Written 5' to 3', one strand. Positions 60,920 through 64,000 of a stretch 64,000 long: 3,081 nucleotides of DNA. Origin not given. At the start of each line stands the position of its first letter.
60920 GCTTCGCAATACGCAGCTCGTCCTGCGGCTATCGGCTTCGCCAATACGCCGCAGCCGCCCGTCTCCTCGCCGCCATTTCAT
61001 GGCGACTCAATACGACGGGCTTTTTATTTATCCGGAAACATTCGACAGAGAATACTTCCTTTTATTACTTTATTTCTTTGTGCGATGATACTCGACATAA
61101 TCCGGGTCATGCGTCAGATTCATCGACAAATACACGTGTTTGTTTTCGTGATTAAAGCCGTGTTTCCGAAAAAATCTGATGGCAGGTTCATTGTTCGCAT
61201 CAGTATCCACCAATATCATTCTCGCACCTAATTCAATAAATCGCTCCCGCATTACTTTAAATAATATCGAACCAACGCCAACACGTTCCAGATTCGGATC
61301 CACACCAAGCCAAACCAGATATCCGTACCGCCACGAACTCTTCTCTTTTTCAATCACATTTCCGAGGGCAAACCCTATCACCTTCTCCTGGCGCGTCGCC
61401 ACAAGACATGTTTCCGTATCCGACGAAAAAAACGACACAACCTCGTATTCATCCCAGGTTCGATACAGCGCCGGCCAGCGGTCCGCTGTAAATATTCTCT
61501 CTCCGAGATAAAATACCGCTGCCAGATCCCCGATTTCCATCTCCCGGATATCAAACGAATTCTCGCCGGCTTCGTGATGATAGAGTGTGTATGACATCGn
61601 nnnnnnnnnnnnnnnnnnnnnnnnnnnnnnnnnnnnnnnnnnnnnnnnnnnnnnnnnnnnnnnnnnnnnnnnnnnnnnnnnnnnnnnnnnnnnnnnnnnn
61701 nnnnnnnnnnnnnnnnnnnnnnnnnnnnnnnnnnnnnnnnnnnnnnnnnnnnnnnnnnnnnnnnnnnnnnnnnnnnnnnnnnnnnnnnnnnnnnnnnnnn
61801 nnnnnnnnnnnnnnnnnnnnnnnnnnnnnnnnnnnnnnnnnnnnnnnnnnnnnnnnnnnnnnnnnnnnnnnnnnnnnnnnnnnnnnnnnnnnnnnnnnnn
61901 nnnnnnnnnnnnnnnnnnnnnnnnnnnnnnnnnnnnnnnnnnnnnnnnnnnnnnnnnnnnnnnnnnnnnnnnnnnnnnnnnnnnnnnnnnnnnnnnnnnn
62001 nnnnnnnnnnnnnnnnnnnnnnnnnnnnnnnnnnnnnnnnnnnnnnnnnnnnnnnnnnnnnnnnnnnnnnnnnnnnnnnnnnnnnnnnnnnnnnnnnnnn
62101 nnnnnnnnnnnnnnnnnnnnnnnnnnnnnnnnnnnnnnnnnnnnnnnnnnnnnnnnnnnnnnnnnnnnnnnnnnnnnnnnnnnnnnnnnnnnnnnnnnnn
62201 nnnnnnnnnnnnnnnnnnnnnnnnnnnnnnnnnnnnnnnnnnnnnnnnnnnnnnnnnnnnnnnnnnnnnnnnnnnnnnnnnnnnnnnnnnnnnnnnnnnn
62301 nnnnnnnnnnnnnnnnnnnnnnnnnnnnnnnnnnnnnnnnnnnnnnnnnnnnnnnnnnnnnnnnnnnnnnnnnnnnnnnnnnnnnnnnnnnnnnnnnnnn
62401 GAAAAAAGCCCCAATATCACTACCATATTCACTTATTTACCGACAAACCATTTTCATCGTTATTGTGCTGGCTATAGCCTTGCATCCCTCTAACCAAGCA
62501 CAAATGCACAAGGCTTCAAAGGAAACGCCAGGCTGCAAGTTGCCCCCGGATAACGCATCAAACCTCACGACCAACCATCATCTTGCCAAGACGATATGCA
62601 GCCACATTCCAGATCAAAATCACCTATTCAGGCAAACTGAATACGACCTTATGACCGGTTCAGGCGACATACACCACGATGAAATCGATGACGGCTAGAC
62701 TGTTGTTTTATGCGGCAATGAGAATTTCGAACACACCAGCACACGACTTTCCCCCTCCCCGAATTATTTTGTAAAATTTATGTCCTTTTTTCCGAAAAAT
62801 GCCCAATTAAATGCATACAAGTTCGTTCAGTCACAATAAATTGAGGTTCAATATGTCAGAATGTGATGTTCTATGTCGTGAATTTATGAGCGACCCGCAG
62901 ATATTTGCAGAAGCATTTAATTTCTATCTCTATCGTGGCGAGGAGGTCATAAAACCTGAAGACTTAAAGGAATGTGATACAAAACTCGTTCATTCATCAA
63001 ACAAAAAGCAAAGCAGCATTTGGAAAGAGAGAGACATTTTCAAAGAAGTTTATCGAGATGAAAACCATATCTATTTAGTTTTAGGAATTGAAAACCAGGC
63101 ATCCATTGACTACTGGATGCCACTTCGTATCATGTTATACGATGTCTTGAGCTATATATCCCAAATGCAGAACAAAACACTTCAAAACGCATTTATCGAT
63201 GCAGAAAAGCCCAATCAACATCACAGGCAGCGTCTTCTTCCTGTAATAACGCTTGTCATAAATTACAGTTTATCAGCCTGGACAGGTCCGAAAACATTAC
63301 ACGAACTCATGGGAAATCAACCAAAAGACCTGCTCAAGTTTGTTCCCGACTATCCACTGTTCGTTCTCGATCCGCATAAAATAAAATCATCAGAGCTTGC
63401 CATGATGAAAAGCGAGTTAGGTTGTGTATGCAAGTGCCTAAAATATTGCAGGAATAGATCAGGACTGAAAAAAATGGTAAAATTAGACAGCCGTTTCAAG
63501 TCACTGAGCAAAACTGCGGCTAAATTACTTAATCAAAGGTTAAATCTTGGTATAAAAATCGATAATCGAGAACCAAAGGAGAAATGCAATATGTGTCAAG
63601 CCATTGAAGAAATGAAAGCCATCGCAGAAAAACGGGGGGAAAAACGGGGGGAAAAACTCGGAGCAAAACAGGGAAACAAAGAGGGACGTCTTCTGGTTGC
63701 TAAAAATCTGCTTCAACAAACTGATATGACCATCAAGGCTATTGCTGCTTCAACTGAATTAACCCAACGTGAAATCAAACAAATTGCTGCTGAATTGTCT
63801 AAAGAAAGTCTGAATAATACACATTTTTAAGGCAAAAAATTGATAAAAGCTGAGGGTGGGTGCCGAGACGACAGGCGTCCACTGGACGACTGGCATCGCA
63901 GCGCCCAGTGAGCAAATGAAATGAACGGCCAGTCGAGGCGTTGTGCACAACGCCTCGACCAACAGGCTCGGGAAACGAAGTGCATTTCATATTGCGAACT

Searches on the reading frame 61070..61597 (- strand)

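Call 20: search_protein_families(library=pfam, proteins=[window:61070-61597:-], max_evalue=0.01)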
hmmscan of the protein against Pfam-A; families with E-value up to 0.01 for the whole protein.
window:61070-61597:- (175 aa): 7 families
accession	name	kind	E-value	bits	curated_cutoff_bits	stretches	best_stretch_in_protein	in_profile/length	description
PF00583.31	Acetyltransf_1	-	1.9e-16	60.8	20.7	1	39-148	7-116/116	Acetyltransferase (GNAT) family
PF13508.13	Acetyltransf_7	-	2.8e-10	40.9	27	1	61-149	2-83/84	Acetyltransferase (GNAT) domain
PF08445.16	FR47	-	9.9e-07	29.1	22.1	1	91-155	21-84/86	FR47-like protein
PF13673.13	Acetyltransf_10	-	0.00026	21.4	23.6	1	55-150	24-109/128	Acetyltransferase (GNAT) domain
PF13523.12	Acetyltransf_8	-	0.00029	20.9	27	1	105-153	94-142/145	Acetyltransferase (GNAT) domain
PF13302.13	Acetyltransf_3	-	0.00044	21.4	25.4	1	17-149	4-138/138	Acetyltransferase (GNAT) domain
PF13420.13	Acetyltransf_4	-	0.002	18.6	24.3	1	59-152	46-138/155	Acetyltransferase (GNAT) domain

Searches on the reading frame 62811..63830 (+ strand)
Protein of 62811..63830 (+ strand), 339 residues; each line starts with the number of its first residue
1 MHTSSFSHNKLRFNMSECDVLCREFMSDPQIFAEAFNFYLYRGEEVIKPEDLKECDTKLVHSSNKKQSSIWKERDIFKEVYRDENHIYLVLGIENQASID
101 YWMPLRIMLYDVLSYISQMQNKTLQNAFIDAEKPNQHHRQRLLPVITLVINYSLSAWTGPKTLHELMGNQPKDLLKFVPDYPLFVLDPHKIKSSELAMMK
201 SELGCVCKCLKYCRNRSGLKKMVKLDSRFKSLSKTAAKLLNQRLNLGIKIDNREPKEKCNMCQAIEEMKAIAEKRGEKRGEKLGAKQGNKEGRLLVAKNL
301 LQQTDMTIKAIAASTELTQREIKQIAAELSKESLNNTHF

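Call 15: find_encoding_contigs(protein=window:62811-63830:+, flank=10000, max_places=10)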
Protein window:62811-63830:+ (339 aa): no gene with exactly this product is on record in the collection.

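Call 20: search_protein_families(library=pfam, proteins=[window:62811-63830:+], max_evalue=0.01)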
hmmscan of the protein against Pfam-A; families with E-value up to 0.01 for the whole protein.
window:62811-63830:+ (339 aa): 1 family
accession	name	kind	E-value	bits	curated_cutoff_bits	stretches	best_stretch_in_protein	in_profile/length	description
PF04754.18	Transposase_31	-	5.2e-08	33.2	21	1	19-236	4-199/203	Putative transposase, YhgA-like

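Call 21: search_protein_families(library=ncbifam, proteins=[window:62811-63830:+], max_evalue=0.01)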
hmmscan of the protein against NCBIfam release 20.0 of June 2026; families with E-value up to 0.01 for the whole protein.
window:62811-63830:+ (339 aa): 1 family
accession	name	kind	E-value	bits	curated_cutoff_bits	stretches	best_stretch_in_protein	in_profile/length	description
TIGR01784.1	T_den_put_tspse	subfamily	0.00037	20.4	52.1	1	250-325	198-273/273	Rpn family recombination-promoting nuclease/putative transposase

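Call 23: find_homologous_proteins(query=window:62811-63830:+, max_evalue=1e-10)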
Query window:62811-63830:+ (339 aa): 301 proteins with E <= 1e-10 among 1884 candidates; the best 120 are listed.
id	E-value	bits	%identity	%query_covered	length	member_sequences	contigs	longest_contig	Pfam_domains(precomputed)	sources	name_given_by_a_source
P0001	2.9e-214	728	100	96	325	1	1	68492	PF04754.19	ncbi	-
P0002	1.1e-100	355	51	93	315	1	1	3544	-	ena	-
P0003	5.1e-88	313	76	56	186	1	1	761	-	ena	-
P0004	3.1e-58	215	38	92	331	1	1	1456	PF04754.19,PF27070.1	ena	-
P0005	7.1e-56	208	32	94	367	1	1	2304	PF27070.1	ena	-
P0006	1.2e-54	204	37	92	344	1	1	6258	PF04754.19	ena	-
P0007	1.5e-53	200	36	92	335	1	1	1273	-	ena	-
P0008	2.4e-53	199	36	92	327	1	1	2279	-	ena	-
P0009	2.5e-53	199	36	92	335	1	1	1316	-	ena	-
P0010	2.5e-53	199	36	94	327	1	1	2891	PF04754.19,PF27070.1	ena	-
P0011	2.7e-53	199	36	92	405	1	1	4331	-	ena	-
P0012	3.3e-53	199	36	92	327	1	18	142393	-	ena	-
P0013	3.6e-53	199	36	92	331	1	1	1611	-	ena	-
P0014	4.1e-53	199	37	75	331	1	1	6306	-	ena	-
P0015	5.8e-53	198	37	75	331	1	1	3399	-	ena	-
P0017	5.8e-53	198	35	92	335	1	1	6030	PF04754.19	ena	-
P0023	1.1e-51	194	35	92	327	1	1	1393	PF04754.19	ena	-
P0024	6.3e-51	191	37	82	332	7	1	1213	PF04754.19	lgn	-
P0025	1.2e-49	187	36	89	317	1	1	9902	PF04754.19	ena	-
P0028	2.1e-48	183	34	94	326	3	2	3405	PF04754.19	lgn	-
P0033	6.1e-48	182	36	86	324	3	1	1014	PF04754.19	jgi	jgi:hypothetical protein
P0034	6.2e-48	182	35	92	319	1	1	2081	PF04754.19,PF27070.1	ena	-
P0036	1.1e-47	181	33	94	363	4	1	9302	PF04754.19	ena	-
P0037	1.4e-47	180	34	92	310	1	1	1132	PF04754.19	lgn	-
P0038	1.4e-47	180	36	82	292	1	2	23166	PF04754.19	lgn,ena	-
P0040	2.0e-47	180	33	94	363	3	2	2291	PF04754.19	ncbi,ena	-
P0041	2.6e-47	180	35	91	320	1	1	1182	PF04754.19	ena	-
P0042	2.9e-47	179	35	92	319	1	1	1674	PF04754.19,PF27070.1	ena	-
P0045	1.4e-46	177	34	89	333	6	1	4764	PF04754.19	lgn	-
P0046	1.5e-46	177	33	91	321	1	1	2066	PF04754.19,PF24001.2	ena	-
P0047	1.7e-46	177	36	83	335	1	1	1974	PF04754.19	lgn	-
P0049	2.3e-46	176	37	82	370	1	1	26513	PF04754.19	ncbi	-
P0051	2.7e-46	176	36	82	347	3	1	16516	PF04754.19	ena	-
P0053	4.1e-46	176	38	82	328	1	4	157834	PF04754.19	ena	-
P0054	4.7e-46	175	33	96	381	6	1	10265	PF04754.19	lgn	-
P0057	7.0e-46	175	35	95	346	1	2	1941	PF04754.19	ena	-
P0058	7.4e-46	175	34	91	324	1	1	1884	PF04754.19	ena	-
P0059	9.9e-46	174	35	91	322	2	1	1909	PF04754.19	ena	-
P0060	9.9e-46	174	35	78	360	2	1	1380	PF04754.19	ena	-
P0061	1.3e-45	174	35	91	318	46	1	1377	PF04754.19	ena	-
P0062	1.7e-45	174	36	91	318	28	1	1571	PF04754.19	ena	-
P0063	1.8e-45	174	36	91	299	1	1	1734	PF04754.19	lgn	-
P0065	4.7e-45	172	34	91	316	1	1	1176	PF04754.19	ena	-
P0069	8.3e-45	171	33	92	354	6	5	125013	PF04754.19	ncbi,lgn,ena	-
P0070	9.1e-45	171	35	75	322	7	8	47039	PF04754.19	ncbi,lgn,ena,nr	ncbi:MAG: Rpn family recombination-promoting nuclease/putative transposase [Anaerolineaceae bacteriu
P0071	1.0e-44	171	35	75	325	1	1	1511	PF04754.19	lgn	-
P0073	2.1e-44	170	37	79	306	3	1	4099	PF04754.19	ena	-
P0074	2.7e-44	170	34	91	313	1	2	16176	PF04754.19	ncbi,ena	-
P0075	5.0e-44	169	36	79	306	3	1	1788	PF04754.19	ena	-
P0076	5.1e-44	169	35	91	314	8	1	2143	PF04754.19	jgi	-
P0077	5.3e-44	169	37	82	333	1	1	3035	PF04754.19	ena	-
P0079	9.3e-44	168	33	91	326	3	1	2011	PF04754.19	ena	-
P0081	1.1e-43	168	35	91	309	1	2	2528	PF04754.19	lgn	-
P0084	1.3e-43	167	36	83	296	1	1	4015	PF04754.19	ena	-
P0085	1.4e-43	167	36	80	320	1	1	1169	PF04754.19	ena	-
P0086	1.4e-43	167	34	82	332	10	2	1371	PF04754.19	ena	-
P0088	1.7e-43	167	36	80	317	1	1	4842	PF04754.19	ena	-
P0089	2.4e-43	167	37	78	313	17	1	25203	PF04754.19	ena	-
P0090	2.6e-43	166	33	88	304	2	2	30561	PF04754.19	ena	-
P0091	2.8e-43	166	36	83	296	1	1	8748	PF04754.19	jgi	-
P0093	3.1e-43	166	33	91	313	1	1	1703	PF04754.19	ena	-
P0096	4.9e-43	166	36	93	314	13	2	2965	PF04754.19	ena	-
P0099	6.5e-43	165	36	74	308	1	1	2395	PF04754.19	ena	-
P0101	7.0e-43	165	33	87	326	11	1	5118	PF04754.19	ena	-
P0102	7.0e-43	165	36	83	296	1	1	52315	PF04754.19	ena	-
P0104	7.4e-43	165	36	83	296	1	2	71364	PF04754.19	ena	-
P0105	7.7e-43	165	38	77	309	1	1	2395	PF04754.19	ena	-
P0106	7.8e-43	165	33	91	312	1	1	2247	PF04754.19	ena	-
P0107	8.9e-43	165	36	74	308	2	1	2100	PF04754.19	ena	-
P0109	1.3e-42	164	32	91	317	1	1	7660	PF04754.19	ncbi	-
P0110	1.7e-42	164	36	74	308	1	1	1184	PF04754.19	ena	-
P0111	2.3e-42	163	32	94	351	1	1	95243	PF04754.19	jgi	-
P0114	3.8e-42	163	36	77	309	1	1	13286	PF04754.19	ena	-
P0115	4.1e-42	163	34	87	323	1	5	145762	PF04754.19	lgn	-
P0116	4.7e-42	162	30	94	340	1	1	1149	PF04754.19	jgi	jgi:hypothetical protein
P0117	6.1e-42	162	35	83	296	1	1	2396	PF04754.19,PF27070.1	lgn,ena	-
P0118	9.6e-42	161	36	77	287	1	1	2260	PF04754.19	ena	-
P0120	1.1e-41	161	31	90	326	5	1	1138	PF04754.19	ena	-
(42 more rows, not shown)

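Call 24: find_encoding_contigs(protein=P0001, flank=10000, max_places=10)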
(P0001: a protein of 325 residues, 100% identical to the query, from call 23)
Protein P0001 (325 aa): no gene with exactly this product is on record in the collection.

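Call 25: find_encoding_contigs(protein=P0002, flank=10000, max_places=10)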
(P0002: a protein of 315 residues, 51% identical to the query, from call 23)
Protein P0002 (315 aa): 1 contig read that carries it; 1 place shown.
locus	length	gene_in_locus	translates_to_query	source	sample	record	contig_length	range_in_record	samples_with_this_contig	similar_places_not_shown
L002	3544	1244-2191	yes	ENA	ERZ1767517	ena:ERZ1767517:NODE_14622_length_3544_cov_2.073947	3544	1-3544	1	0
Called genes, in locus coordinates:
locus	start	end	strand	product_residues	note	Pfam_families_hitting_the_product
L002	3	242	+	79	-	?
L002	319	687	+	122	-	PF00436:SSB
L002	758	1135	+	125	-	PF00436:SSB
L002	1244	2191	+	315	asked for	-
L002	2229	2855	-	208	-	PF03193:RsgA_GTPase (weak), PF00009:GTP_EFTU (faint), PF00071:Ras (faint), PF01926:MMR_HSR1, PF02421:FeoB_N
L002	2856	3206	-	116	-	PF01253:SUI1 (weak)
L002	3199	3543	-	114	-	?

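Call 27: list_cluster_members(proteins=[P0001])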
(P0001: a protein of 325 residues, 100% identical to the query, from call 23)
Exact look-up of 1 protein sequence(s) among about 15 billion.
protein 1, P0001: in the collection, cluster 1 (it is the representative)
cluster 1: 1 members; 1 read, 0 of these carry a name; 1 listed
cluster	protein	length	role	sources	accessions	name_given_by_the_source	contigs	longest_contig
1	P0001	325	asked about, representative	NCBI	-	-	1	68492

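Call 33: find_encoding_contigs(protein=P0003, flank=10000, max_places=10)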
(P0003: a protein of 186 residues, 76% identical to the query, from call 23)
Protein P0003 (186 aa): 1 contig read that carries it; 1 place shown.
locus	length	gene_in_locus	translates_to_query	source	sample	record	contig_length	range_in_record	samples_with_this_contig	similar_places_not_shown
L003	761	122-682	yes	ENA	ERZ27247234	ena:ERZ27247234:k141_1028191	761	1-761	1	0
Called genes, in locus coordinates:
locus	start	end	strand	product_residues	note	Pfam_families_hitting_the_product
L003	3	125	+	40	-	?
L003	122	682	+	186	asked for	-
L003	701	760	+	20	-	?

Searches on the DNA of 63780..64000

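Call 53: search_rna_families(source=window, start=63780, end=64000, threshold=evalue, max_evalue=10)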
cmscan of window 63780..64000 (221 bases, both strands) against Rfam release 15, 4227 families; matches with E-value up to 10: 6.
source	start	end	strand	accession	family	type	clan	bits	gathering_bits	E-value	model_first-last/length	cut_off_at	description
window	63930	63961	+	RF04235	mir-242_2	Gene; miRNA;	-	16.4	56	0.28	1-81/81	no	mir-242_2 microRNA precursor family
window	63834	63862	+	RF01098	RF_site9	Cis-reg; frameshift_element;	-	15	70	2.9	1-50/50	no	Gag/pro ribosomal frameshift site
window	63928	63963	-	RF03705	mir-1278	Gene; miRNA;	-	14.8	61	2.3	1-77/77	no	mir-1278 microRNA precursor family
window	63929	63962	-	RF00990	mir-552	Gene; miRNA;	-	13.4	100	6.9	1-83/83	no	mir-552 microRNA precursor family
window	63925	63966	-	RF01895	mir-193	Gene; miRNA;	-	13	55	3.4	1-76/76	no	mir-193 microRNA precursor family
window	63898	63951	+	RF01340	CRISPR-DR29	Gene; CRISPR;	-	12.5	39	7.6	1-37/37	no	CRISPR RNA direct repeat element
